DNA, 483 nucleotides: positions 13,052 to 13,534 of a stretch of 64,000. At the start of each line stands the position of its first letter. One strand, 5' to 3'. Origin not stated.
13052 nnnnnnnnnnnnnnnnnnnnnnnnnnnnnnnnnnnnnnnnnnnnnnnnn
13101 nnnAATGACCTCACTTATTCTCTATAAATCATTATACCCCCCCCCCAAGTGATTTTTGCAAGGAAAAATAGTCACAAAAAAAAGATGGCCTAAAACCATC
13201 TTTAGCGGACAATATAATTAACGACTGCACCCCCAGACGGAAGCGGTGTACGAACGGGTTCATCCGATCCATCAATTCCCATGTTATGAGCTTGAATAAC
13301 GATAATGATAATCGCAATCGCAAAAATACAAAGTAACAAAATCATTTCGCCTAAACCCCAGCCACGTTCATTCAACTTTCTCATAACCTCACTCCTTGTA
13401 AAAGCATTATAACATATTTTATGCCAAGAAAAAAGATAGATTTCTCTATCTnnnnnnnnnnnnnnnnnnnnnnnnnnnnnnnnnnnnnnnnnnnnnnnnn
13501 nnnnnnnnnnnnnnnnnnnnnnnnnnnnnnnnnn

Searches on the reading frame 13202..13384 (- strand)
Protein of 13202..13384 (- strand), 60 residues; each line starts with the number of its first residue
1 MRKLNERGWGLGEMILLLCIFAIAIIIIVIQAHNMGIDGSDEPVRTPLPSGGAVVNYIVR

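Call 5: search_protein_families(library=pfam, proteins=[window:13202-13384:-], max_evalue=1)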
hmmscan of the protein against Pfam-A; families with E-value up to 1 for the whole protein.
window:13202-13384:- (60 aa): 0 families

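Call 15: find_encoding_contigs(protein=window:13202-13384:-, flank=2500, max_places=10)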
Protein window:13202-13384:- (60 aa): 24 contigs read that carry it; 10 places shown.
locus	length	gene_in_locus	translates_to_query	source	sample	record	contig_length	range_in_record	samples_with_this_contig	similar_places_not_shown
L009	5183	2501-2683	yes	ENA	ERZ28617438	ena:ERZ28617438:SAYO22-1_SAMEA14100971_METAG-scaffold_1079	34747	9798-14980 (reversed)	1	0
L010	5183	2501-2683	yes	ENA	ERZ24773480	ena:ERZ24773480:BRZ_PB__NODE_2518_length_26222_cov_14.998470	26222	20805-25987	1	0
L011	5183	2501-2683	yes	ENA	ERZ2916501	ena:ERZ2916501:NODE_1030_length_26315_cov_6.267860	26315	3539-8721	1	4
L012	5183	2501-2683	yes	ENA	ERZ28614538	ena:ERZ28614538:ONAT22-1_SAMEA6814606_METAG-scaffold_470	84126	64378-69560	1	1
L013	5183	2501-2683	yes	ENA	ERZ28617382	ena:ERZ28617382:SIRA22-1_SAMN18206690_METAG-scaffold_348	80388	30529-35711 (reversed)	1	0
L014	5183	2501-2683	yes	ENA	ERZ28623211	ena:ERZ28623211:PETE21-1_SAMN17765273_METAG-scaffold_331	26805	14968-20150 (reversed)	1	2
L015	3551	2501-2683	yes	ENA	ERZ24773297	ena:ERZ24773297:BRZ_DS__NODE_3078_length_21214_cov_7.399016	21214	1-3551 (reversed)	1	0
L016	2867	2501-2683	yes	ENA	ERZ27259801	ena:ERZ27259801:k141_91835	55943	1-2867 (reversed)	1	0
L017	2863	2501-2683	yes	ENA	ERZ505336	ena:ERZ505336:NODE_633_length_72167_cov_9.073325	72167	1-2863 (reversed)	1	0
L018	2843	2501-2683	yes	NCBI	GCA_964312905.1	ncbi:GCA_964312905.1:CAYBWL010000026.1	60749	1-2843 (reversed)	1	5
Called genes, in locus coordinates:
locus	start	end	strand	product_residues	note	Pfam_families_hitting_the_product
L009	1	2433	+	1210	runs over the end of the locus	PF04997:RNA_pol_Rpb1_1, PF00623:RNA_pol_Rpb1_2, PF04983:RNA_pol_Rpb1_3, PF05000:RNA_pol_Rpb1_4, PF04998:RNA_pol_Rpb1_5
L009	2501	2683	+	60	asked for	-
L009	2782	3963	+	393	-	PF18998:Flg_new_2 (weak)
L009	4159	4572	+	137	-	PF00164:Ribosom_S12_S23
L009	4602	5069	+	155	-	PF00177:Ribosomal_S7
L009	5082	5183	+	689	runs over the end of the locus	PF00009:GTP_EFTU, PF03144:GTP_EFTU_D2, PF22042:EF-G_D2, PF14492:EFG_III, PF16658:RF3_C, PF03764:EFG_IV, PF00679:EFG_C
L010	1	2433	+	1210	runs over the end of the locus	PF04997:RNA_pol_Rpb1_1, PF00623:RNA_pol_Rpb1_2, PF04983:RNA_pol_Rpb1_3, PF05000:RNA_pol_Rpb1_4, PF04998:RNA_pol_Rpb1_5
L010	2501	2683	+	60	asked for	-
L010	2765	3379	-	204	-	PF00665:rve, PF13683:rve_3, PF13333:rve_2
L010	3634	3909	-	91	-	PF01527:HTH_Tnp_1 (weak)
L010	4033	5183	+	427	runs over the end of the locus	-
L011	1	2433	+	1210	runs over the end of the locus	PF04997:RNA_pol_Rpb1_1, PF00623:RNA_pol_Rpb1_2, PF04983:RNA_pol_Rpb1_3, PF05000:RNA_pol_Rpb1_4, PF04998:RNA_pol_Rpb1_5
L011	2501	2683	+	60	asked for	-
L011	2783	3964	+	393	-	PF18998:Flg_new_2 (weak)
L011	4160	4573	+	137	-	PF00164:Ribosom_S12_S23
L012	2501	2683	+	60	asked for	-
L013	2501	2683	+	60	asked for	-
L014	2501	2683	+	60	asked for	-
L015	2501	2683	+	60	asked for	-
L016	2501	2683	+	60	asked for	-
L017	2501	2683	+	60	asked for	-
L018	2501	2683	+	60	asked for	-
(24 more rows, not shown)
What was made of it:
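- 13202..13384 (-): 60-aa ORF (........|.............). It has one hydrophobic helix and a prepilin-like G-W-G-L-G-E motif. Its stop codon TAA overlaps the first bases of the terminator stem. The identical protein is indexed in 267 blocks of the assembly collection (call 15).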

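Call 16: search_protein_families(library=ncbifam, proteins=[window:13202-13384:-], max_evalue=1)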
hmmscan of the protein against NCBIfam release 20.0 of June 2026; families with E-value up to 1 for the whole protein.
window:13202-13384:- (60 aa): 0 families
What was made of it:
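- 13202..13384 (-): No Pfam or NCBIfam hit (calls 5, 16).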
